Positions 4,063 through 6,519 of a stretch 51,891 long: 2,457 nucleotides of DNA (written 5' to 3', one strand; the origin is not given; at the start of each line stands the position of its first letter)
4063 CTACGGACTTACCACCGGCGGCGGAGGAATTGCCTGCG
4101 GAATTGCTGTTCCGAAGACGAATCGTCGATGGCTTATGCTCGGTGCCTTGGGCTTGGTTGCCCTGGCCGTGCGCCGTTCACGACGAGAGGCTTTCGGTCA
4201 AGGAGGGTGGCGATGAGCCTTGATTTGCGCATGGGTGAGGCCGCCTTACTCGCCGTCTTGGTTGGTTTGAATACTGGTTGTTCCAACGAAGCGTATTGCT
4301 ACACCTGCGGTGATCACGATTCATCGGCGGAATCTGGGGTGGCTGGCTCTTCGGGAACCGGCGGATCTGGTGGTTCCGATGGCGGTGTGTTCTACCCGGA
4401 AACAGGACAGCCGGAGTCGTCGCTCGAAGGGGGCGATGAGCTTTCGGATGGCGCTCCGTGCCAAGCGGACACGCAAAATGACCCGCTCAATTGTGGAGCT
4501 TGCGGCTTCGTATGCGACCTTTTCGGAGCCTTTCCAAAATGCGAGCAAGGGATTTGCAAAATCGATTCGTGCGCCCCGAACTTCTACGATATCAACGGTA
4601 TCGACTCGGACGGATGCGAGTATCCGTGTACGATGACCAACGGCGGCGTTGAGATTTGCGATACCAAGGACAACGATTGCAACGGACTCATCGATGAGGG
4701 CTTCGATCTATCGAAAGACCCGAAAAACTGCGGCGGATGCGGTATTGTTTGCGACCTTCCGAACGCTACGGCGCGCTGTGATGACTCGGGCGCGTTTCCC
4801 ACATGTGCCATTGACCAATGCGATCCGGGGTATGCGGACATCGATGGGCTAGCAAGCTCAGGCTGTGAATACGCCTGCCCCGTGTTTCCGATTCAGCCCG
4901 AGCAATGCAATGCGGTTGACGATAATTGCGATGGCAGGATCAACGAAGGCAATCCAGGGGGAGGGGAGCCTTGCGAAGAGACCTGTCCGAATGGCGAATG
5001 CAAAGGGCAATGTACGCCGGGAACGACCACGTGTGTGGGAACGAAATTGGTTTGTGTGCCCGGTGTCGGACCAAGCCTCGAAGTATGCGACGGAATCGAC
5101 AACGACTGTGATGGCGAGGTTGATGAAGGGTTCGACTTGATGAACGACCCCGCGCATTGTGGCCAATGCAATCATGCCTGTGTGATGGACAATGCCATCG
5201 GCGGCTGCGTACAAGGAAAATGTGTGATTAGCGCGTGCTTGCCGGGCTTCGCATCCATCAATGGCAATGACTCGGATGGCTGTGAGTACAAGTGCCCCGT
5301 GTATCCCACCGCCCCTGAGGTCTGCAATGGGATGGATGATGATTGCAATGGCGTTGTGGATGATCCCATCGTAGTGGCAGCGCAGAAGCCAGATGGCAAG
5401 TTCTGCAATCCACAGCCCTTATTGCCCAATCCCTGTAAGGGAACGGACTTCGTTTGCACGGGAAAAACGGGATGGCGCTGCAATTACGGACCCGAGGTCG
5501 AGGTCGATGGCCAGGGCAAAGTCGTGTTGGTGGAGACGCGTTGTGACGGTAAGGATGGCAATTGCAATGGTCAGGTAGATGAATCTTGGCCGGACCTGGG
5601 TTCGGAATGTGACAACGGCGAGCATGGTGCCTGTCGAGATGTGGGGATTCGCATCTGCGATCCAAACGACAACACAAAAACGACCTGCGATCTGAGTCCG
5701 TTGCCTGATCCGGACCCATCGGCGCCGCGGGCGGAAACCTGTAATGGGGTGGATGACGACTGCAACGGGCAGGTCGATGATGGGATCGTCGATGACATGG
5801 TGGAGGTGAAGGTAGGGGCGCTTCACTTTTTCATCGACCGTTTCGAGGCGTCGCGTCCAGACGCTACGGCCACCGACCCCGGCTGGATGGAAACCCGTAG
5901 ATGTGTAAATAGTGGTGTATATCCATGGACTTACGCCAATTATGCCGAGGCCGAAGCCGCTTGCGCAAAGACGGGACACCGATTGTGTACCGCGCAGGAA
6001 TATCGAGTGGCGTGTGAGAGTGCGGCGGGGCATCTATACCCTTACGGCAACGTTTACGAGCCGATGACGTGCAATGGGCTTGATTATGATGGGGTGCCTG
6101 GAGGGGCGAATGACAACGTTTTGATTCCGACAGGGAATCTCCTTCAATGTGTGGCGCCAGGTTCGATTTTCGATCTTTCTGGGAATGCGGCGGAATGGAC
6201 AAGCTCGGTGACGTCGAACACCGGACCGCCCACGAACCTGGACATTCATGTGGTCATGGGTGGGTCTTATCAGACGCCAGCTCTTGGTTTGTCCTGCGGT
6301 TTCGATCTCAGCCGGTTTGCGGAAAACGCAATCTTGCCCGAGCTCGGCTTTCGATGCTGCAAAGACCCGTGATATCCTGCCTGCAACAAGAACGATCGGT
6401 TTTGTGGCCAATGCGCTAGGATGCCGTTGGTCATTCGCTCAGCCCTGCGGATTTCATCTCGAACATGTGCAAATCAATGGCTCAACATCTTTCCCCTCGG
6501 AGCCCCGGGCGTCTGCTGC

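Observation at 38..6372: Translationally coupled pair of giant Cys-rich MopE/TIGR02232-repeat proteins: a vWA plus MYXO-CTERM protein and a lipoprotein fused to an FGE-sulfatase domain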

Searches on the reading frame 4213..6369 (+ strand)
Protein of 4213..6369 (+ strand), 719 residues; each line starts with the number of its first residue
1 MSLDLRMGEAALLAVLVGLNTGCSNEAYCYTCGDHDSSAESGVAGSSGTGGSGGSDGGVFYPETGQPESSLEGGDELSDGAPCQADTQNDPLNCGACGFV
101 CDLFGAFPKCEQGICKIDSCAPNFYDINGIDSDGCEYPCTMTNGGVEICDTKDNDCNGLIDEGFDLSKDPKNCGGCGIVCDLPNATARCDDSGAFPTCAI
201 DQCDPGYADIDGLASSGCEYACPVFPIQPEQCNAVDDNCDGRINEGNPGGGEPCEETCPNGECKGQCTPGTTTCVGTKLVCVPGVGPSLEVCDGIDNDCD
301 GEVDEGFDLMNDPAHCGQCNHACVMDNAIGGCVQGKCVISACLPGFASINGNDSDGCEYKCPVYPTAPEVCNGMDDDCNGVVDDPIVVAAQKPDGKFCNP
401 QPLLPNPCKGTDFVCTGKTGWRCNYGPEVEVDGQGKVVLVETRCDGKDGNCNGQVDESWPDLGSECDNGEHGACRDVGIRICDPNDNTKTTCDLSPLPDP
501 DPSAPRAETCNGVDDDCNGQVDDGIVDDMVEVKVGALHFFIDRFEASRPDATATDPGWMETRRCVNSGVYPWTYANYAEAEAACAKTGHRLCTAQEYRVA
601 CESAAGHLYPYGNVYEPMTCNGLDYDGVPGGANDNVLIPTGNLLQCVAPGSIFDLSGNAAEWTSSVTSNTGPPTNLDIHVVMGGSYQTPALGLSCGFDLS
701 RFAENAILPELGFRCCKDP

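Call 5: search_protein_families(library=pfam, proteins=[window:4213-6369:+], max_evalue=0.01)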
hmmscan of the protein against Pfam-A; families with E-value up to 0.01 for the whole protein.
window:4213-6369:+ (719 aa): 2 families
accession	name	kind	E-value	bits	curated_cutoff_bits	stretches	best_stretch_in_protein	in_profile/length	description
PF11617.13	Cu-binding_MopE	-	2.9e-27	95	27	6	363-384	9-30/30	Putative metal-binding motif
PF03781.23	FGE-sulfatase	-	2.3e-10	41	23.3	1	569-716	90-254/255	Sulfatase-modifying factor enzyme 1-like domain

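Call 6: search_protein_families(library=ncbifam, proteins=[window:4213-6369:+], max_evalue=0.01)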
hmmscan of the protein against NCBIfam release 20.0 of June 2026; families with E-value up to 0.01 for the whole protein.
window:4213-6369:+ (719 aa): 0 families

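Call 11: find_encoding_contigs(protein=window:4213-6369:+, flank=10000, max_places=6)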
Protein window:4213-6369:+ (719 aa): 23 contigs read that carry it; 4 places shown.
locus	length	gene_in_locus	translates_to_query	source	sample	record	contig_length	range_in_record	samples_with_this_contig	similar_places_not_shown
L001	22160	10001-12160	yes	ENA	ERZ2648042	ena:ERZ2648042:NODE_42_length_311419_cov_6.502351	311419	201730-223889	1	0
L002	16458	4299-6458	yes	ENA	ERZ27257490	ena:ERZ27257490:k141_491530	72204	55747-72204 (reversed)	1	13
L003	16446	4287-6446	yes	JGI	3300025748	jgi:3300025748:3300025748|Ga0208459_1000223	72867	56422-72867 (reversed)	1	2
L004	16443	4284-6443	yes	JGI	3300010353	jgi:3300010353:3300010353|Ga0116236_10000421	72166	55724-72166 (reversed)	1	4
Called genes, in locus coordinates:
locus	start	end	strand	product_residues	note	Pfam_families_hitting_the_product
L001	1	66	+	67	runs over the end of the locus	PF01197:Ribosomal_L31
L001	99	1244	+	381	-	PF07136:DUF1385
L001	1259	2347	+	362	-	PF03462:PCRF, PF16326:ABC_tran_CTD (weak), PF00472:RF-1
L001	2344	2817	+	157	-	-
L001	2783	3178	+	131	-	PF11969:DcpS_C, PF01230:HIT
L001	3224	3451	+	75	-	-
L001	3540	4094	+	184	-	-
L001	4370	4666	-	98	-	-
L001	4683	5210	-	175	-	PF13358:DDE_3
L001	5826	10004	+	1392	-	PF11617:Cu-binding_MopE (faint)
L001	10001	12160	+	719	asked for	PF11617:Cu-binding_MopE (weak), PF03781:FGE-sulfatase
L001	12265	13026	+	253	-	-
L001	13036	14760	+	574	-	-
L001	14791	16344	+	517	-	PF03349:Toluene_X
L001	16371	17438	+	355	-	PF13528:Glyco_trans_1_3, PF04101:Glyco_tran_28_C (weak)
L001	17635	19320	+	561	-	PF01266:DAO, PF16901:DAO_C, PF04324:Fer2_BFD (weak)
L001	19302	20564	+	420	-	PF01134:GIDA (faint), PF07992:Pyr_redox_2 (faint)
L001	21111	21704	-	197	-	-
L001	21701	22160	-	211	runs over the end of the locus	-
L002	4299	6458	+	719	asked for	PF11617:Cu-binding_MopE (weak), PF03781:FGE-sulfatase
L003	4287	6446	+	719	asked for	PF11617:Cu-binding_MopE (weak), PF03781:FGE-sulfatase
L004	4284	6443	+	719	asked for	PF11617:Cu-binding_MopE (weak), PF03781:FGE-sulfatase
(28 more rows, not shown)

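Call 22: find_homologous_proteins(query=window:4213-6369:+, max_evalue=0.00001)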
Query window:4213-6369:+ (719 aa): 2784 proteins with E <= 0.00001 among 8000 candidates; the best 120 are listed.
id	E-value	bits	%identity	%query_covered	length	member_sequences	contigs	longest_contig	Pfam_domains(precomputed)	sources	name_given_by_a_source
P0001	0.0e+0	1702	100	100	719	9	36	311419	PF11617.14,PF03781.23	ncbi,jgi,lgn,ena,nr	ncbi:MAG TPA: MopE-related protein [Polyangiaceae bacterium]|jgi:hypothetical protein|nr:MAG: Protei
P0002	0.0e+0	1278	76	99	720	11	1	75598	PF11617.14,PF03781.23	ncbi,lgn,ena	-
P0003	0.0e+0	1200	71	98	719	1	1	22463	PF11617.14,PF03781.23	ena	-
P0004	0.0e+0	1156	71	99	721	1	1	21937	PF11617.14,PF03781.23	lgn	-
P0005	2.7e-297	1007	66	90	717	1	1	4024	PF11617.14,PF03781.23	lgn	-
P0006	3.0e-297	1007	63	98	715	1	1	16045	PF11617.14,PF03781.23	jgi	jgi:hypothetical protein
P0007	3.6e-296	1003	62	99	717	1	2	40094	PF11617.14,PF03781.23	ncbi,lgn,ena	-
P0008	6.6e-296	1003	63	99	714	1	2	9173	PF11617.14,PF03781.23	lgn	-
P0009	8.6e-292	989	63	97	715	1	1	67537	PF11617.14,PF03781.23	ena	-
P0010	3.7e-291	987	65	88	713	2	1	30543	PF11617.14,PF03781.23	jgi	jgi:hypothetical protein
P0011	1.5e-288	978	63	97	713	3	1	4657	PF11617.14,PF03781.23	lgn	-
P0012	1.6e-288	978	62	97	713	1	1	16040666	PF11617.14,PF03781.23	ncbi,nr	ncbi:Tryptophan synthase alpha chain [Minicystis rosea]|nr:Tryptophan synthase alpha chain [Minicyst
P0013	5.2e-288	976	62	100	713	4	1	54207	PF11617.14,PF03781.23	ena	-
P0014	5.3e-288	976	60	98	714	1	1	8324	PF11617.14,PF03781.23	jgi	jgi:hypothetical protein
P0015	9.1e-288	976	60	98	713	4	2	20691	PF11617.14,PF03781.23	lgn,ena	-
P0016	2.0e-285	968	61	97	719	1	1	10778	PF11617.14,PF03781.23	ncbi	-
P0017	4.5e-283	960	60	99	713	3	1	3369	PF11617.14,PF03781.23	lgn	-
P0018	1.5e-279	948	64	88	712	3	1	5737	PF11617.14,PF03781.23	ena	-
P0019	4.1e-278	944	63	88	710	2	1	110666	PF11617.14,PF03781.23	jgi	jgi:hypothetical protein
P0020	2.7e-277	941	60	99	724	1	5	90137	PF11617.14,PF03781.23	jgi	jgi:hypothetical protein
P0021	3.4e-277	941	63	88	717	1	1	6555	PF11617.14,PF03781.23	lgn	-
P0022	1.2e-271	922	63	88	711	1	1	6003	PF11617.14,PF03781.23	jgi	jgi:hypothetical protein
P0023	1.2e-269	916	60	97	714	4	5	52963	PF11617.14,PF03781.23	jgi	jgi:hypothetical protein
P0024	5.5e-269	913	58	98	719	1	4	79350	PF11617.14,PF03781.23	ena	-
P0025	1.5e-267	909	58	98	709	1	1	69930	PF11617.14,PF03781.23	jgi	jgi:hypothetical protein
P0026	1.7e-266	905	59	97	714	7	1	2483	PF11617.14,PF03781.23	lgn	-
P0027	1.8e-266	905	59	97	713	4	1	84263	PF11617.14,PF03781.23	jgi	jgi:Sulfatase-modifying factor enzyme 1/Putative metal-binding motif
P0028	2.9e-266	904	59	97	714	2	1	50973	PF11617.14,PF03781.23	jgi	-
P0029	1.2e-265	902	63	88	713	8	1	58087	PF11617.14,PF03781.23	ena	-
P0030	4.8e-264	897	59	97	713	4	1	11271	PF11617.14,PF03781.23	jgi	jgi:hypothetical protein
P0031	8.4e-262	890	62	88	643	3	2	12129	PF11617.14,PF03781.23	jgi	jgi:hypothetical protein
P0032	3.9e-259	881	59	92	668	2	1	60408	PF11617.14,PF03781.23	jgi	jgi:hypothetical protein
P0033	3.0e-257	875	57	100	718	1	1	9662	PF11617.14,PF03781.23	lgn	-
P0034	1.7e-253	862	54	100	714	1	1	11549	PF11617.14,PF03781.23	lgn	-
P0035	3.7e-249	848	60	89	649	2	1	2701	PF11617.14,PF03781.23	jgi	jgi:hypothetical protein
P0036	2.1e-247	842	57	95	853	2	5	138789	PF11617.14,PF03781.23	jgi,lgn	-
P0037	4.1e-247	841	56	95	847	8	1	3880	PF11617.14,PF03781.23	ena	-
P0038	1.1e-241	823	57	89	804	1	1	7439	PF11617.14,PF03781.23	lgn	-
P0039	1.1e-240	820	40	81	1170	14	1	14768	PF11617.14,PF03781.23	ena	-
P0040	1.6e-239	816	57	88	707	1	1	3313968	PF11617.14,PF03781.23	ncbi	ncbi:MAG: MopE-related protein [Myxococcales bacterium]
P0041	6.0e-237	808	56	89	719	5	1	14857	PF11617.14,PF03781.23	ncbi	-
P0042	2.8e-236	805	53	100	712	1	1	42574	PF11617.14,PF03781.23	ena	-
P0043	6.1e-236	804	36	87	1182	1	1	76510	PF11617.14,PF03781.23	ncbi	-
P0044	9.4e-236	804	56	88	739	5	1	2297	PF11617.14,PF03781.23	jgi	jgi:hypothetical protein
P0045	3.4e-234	798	40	79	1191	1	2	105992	PF11617.14,PF03781.23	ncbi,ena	-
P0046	3.0e-233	795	61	82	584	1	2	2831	PF11617.14,PF03781.23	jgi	-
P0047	8.1e-231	787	40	80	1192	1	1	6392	PF11617.14,PF03781.23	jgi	jgi:hypothetical protein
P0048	2.3e-225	769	50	80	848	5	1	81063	PF11617.14,PF03781.23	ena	-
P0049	8.0e-216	738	35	88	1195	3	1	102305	PF11617.14,PF03781.23,PF21671.3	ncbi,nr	ncbi:MAG: MopE-related protein [Myxococcota bacterium]|nr:MopE-related protein [Myxococcota bacteriu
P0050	4.2e-211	722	38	80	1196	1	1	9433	PF11617.14,PF03781.23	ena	-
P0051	6.0e-206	705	53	88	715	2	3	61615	PF11617.14,PF03781.23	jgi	jgi:hypothetical protein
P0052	6.5e-205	702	38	88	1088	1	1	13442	PF11617.14,PF03781.23,PF21671.3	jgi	jgi:hypothetical protein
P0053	1.7e-203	697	48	98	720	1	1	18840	PF11617.14,PF03781.23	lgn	-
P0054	1.0e-197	678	41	88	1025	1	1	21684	PF11617.14,PF03781.23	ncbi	-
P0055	5.3e-197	675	43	88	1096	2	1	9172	PF11617.14,PF03781.23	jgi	jgi:hypothetical protein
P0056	2.5e-196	673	40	68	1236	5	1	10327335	PF11617.14,PF03781.23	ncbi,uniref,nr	ncbi:Tryptophan synthase alpha chain [Sandaracinus amylolyticus]|uniref:Tryptophan synthase alpha ch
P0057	2.6e-193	663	40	90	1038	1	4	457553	PF11617.14,PF03781.23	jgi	jgi:hypothetical protein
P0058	5.6e-193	662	39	87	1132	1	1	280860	PF11617.14,PF03781.23,PF21671.3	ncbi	ncbi:MAG: MopE-related protein [Bradymonadia bacterium]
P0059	1.6e-192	661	40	91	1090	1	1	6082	PF11617.14,PF03781.23,PF21671.3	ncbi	-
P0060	1.4e-191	657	38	88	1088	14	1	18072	PF11617.14,PF03781.23,PF21671.3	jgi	-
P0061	1.6e-191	657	39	88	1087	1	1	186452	PF11617.14,PF03781.23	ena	-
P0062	3.6e-191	656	41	88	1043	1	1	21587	PF11617.14,PF04885.20,PF03781.23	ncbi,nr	ncbi:MAG: hypothetical protein D6689_14200 [Deltaproteobacteria bacterium]|nr:MAG: hypothetical prot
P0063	6.3e-191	655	40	88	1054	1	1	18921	PF11617.14,PF03781.23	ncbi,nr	ncbi:MAG: SUMF1/EgtB/PvdO family nonheme iron enzyme [Myxococcales bacterium]|nr:SUMF1/EgtB/PvdO fam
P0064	4.2e-190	653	36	88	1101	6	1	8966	PF11617.14,PF03781.23,PF21671.3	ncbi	-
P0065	5.7e-190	652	38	88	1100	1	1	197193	PF11617.14,PF03781.23,PF21671.3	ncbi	-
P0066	1.5e-189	651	37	88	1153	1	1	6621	PF11617.14,PF03781.23,PF21671.3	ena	-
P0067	3.2e-189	650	50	90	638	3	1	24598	PF11617.14,PF03781.23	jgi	jgi:hypothetical protein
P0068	6.6e-189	649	35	87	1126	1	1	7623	PF11617.14,PF03781.23,PF21671.3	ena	-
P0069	1.6e-187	644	40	88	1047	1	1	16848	PF11617.14,PF03781.23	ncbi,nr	ncbi:MAG: SUMF1/EgtB/PvdO family nonheme iron enzyme [Myxococcales bacterium]|nr:SUMF1/EgtB/PvdO fam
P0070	1.7e-187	644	49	89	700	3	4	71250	PF11617.14,PF03781.23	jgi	jgi:hypothetical protein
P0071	7.2e-186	639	38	80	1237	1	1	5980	PF11617.14,PF03781.23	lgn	-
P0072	2.2e-185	637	39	88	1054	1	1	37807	PF11617.14,PF03781.23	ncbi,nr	ncbi:MAG TPA: MopE-related protein [Polyangia bacterium]|nr:MopE-related protein [Polyangia bacteriu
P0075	1.8e-184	634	38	87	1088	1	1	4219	PF11617.14,PF03781.23,PF21671.3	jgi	jgi:Notch 1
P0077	8.1e-184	632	45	99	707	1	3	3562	PF11617.14,PF03781.23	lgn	-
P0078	9.4e-184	632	40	88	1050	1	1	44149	PF11617.14,PF03781.23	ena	-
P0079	4.0e-182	626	49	88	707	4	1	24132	PF11617.14,PF03781.23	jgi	jgi:hypothetical protein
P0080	5.3e-182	626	46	97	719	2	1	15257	PF11617.14,PF03781.23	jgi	jgi:hypothetical protein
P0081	5.8e-181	622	49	88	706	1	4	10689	PF11617.14,PF03781.23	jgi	jgi:hypothetical protein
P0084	1.6e-178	614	35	81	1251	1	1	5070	PF11617.14,PF03781.23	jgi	jgi:hypothetical protein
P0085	2.1e-178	614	45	100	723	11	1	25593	PF11617.14,PF03781.23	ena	-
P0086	2.4e-177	610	49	88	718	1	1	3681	PF11617.14,PF03781.23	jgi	jgi:hypothetical protein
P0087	2.5e-177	610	36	90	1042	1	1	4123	PF11617.14,PF03781.23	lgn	-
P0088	3.4e-177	610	41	88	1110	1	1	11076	PF11617.14,PF03781.23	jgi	jgi:hypothetical protein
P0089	4.4e-177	609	36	65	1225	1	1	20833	PF11617.14,PF03781.23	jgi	jgi:hypothetical protein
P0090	6.2e-177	609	48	98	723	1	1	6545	PF11617.14,PF03781.23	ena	-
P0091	3.9e-176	606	39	80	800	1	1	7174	PF11617.14,PF03781.23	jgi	jgi:hypothetical protein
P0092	5.1e-176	606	39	88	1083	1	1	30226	PF11617.14,PF03781.23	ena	-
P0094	2.2e-171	591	37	88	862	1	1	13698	PF11617.14,PF03781.23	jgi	jgi:hypothetical protein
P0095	1.4e-170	588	38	80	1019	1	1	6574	PF11617.14,PF03781.23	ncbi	-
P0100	1.1e-165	572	32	74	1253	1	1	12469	PF11617.14,PF03781.23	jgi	jgi:hypothetical protein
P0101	3.3e-161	557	44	99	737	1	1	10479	PF11617.14,PF03781.23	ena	-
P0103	4.2e-161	557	39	88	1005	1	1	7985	PF11617.14,PF03781.23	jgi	jgi:hypothetical protein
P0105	1.1e-159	552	38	87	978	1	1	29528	PF11617.14,PF03781.23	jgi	jgi:hypothetical protein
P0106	1.9e-159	551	44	97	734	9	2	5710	PF11617.14,PF03781.23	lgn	-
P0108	3.1e-158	547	45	88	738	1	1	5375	PF11617.14,PF03781.23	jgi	jgi:hypothetical protein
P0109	7.7e-158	546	45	88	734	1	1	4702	PF11617.14,PF03781.23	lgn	-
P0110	1.7e-157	545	44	98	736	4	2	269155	PF11617.14,PF03781.23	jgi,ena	-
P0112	7.7e-155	536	45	88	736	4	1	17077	PF11617.14,PF03781.23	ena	-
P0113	1.2e-154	535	39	88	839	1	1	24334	PF11617.14,PF03781.23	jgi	jgi:hypothetical protein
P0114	1.2e-154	535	43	97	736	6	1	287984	PF11617.14,PF03781.23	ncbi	-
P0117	4.3e-153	530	40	88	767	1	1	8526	PF11617.14,PF03781.23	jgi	jgi:hypothetical protein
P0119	1.8e-152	528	39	80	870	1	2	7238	PF11617.14,PF03781.23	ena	-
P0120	4.6e-152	527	38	80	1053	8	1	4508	PF11617.14,PF03781.23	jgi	-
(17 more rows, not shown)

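Call 23: find_encoding_contigs(protein=P0012, flank=10000, max_places=2)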
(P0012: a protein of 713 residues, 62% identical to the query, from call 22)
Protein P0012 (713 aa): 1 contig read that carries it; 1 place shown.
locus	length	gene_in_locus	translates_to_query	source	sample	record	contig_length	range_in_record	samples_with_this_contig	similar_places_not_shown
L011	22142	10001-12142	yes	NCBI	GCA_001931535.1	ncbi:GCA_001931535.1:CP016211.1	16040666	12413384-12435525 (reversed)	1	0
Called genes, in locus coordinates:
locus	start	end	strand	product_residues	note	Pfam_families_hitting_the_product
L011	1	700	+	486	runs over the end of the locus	PF00072:Response_reg, PF00158:Sigma54_activat, PF14532:Sigma54_activ_2, PF07728:AAA_5, PF25601:AAA_lid_14, PF02954:HTH_8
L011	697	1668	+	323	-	PF00005:ABC_tran, PF13304:AAA_21 (weak)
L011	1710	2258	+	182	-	PF04307:YdjM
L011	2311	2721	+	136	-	-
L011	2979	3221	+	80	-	-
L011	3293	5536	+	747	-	-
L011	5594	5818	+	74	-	-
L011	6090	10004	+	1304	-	PF11617:Cu-binding_MopE (faint)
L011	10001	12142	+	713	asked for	PF11617:Cu-binding_MopE (faint), PF03781:FGE-sulfatase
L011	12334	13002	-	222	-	PF13371:TPR_9 (faint), PF13428:TPR_14 (faint), PF14559:TPR_19 (faint), PF14561:TPR_20 (faint), PF13424:TPR_12 (faint), PF07719:TPR_2 (faint), PF12895:ANAPC3 (weak), PF13432:TPR_16, +1 more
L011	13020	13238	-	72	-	-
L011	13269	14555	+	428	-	PF08014:MATCAP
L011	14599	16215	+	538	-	PF00069:Pkinase, PF01636:APH (faint), PF03109:ABC1 (faint), PF07714:PK_Tyr_Ser-Thr, PF13239:2TM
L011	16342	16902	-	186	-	PF00583:Acetyltransf_1, PF13508:Acetyltransf_7 (weak)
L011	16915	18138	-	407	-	PF00696:AA_kinase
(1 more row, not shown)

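Call 24: find_encoding_contigs(protein=P0056, flank=10000, max_places=2)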
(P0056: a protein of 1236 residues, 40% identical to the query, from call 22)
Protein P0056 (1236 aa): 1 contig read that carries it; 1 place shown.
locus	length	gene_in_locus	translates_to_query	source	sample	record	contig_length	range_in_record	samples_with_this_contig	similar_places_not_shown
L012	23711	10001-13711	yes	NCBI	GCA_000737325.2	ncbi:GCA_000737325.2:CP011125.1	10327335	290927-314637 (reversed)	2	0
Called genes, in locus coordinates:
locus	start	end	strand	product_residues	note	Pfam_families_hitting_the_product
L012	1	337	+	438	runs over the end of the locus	-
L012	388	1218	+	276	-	PF00753:Lactamase_B, PF19583:ODP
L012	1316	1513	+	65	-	-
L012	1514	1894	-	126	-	PF22751:DUF488-N3a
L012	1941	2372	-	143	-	PF03928:HbpS-like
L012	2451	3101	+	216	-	PF00132:Hexapep (weak), PF14602:Hexapep_2 (weak)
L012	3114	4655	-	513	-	PF00732:GMC_oxred_N, PF00890:FAD_binding_2 (faint), PF01266:DAO (faint), PF13450:NAD_binding_8 (weak), PF05199:GMC_oxred_C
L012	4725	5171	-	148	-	PF02566:OsmC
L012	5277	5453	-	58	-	-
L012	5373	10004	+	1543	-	-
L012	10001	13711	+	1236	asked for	PF11617:Cu-binding_MopE (faint), PF03781:FGE-sulfatase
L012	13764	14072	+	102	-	-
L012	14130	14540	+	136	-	PF20274:cREC_REC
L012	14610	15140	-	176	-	PF00226:DnaJ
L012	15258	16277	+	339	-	PF00106:adh_short, PF08659:KR, PF13561:adh_short_C2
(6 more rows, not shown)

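Call 25: find_encoding_contigs(protein=P0058, flank=10000, max_places=2)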
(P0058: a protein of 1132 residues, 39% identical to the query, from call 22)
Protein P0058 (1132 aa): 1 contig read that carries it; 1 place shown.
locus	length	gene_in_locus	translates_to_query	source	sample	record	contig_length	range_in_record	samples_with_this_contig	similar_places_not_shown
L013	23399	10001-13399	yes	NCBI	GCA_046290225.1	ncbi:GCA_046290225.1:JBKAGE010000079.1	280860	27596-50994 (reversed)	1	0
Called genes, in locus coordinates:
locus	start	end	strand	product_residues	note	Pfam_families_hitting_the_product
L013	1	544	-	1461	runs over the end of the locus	-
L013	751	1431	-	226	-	PF12973:Cupin_7, PF07883:Cupin_2 (faint), PF12973:Cupin_7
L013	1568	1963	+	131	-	PF03653:UPF0093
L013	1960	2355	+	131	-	-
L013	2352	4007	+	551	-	PF16697:Yop-YscD_cpl, PF00498:FHA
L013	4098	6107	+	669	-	PF01510:Amidase_2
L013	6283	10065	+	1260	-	-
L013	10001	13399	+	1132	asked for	PF11617:Cu-binding_MopE (weak), PF21671:CPL1-like (faint), PF03781:FGE-sulfatase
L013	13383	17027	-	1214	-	-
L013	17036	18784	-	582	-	PF02518:HATPase_c (weak), PF13589:HATPase_c_3, PF25794:SACS (weak)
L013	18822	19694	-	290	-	-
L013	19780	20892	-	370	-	-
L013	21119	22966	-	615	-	PF00069:Pkinase, PF07714:PK_Tyr_Ser-Thr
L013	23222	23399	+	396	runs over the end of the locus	-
